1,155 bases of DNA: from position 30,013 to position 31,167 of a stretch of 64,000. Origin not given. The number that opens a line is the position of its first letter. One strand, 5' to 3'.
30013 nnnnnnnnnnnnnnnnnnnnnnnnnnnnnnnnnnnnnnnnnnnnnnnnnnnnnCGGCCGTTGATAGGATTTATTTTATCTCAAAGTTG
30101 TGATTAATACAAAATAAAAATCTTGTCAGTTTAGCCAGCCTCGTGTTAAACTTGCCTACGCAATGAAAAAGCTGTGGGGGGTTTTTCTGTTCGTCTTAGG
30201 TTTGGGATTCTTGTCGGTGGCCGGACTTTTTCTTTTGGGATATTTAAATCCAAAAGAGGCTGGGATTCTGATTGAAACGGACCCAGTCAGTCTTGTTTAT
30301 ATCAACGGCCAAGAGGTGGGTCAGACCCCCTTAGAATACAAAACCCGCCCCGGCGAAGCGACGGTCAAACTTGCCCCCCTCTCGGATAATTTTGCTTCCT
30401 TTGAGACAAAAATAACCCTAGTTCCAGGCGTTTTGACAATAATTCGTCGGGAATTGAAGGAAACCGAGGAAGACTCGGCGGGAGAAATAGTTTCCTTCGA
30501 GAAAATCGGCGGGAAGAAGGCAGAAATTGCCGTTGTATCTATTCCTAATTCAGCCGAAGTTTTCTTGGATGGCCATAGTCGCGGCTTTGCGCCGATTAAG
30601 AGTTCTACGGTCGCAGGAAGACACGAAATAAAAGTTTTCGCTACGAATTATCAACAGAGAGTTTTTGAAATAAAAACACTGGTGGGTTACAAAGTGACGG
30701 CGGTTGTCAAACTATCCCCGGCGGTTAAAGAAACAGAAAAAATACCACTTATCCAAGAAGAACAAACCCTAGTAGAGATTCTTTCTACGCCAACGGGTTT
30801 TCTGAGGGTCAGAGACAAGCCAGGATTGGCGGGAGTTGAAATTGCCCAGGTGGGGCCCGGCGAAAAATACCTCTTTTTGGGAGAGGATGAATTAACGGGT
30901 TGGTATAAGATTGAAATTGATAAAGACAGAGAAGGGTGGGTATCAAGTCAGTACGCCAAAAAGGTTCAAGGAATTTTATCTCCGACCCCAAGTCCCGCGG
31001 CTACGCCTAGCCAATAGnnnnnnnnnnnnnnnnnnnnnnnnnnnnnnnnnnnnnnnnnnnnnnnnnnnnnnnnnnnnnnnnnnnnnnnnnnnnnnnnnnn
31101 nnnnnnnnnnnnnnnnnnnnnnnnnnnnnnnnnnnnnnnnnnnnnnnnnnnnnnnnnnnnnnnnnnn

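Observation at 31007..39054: Polyprenyl-phosphate-sugar / GT-C glycan-assembly operon translationally abutting metG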

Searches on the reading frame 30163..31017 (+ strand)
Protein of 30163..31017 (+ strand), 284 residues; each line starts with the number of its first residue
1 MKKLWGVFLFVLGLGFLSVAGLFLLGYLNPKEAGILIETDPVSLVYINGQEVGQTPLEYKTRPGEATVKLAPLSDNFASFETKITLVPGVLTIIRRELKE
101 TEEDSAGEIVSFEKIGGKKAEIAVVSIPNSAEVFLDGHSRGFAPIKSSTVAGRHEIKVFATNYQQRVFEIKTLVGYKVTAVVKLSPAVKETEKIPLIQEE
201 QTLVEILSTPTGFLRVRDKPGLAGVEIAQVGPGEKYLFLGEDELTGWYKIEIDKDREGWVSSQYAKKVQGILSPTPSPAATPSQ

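Call 4: search_protein_families(library=pfam, proteins=[window:30163-31017:+], max_evalue=0.01)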
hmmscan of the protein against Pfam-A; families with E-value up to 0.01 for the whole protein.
window:30163-31017:+ (284 aa): 2 families
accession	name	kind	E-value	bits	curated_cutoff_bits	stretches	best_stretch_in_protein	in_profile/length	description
PF08308.17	PEGA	-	2.4e-15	56.6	20.8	2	35-99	4-68/71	PEGA domain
PF08239.17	SH3_3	-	4e-08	33.8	27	1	213-264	2-52/54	Bacterial SH3 domain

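Call 5: search_protein_families(library=ncbifam, proteins=[window:30163-31017:+], max_evalue=0.01)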
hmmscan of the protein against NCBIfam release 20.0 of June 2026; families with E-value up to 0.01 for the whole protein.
window:30163-31017:+ (284 aa): 2 families
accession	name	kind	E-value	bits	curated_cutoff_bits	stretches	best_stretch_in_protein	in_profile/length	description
TIGR04211.1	SH3_and_anchor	equivalog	0.00013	21.6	65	1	216-266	10-59/198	TIGR04211 family SH3 domain-containing protein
TIGR04182.1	glyco_TIGR04182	equivalog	0.0063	15.9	325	0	30-79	161-210/293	S-layer glycoprotein N-glycosyltransferase AglJ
